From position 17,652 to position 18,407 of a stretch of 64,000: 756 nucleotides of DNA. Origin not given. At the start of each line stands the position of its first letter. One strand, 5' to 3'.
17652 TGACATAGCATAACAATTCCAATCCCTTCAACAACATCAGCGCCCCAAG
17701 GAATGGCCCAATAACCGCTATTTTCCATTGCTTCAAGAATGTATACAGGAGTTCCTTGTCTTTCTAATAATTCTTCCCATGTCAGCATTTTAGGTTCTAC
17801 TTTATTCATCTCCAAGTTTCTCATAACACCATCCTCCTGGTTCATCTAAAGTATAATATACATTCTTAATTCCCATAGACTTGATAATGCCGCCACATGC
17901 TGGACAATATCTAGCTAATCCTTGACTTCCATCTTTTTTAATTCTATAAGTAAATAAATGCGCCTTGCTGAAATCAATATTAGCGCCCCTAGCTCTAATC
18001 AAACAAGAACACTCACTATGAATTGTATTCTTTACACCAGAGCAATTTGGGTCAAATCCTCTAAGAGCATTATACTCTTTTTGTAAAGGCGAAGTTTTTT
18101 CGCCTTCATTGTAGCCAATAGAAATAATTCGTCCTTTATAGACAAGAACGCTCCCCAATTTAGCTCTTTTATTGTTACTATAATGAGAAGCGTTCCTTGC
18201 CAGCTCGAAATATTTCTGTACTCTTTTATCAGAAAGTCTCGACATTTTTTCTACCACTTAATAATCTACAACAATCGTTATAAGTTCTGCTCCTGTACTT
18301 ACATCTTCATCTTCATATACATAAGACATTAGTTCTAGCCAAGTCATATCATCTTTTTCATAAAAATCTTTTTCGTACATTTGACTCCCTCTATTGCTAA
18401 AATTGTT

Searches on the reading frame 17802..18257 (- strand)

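Call 59: search_protein_families(library=pfam, proteins=[window:17802-18257:-], max_evalue=0.01)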
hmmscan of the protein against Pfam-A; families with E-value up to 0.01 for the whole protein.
window:17802-18257:- (151 aa): 2 families
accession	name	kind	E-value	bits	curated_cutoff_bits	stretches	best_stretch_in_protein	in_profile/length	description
PF00383.29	dCMP_cyt_deam_1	-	1.7e-09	37.9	25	1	13-136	4-101/102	Cytidine and deoxycytidylate deaminase zinc-binding region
PF14437.12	MafB19-deam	-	4.9e-05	23.7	27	1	14-141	8-105/142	MafB19-like deaminase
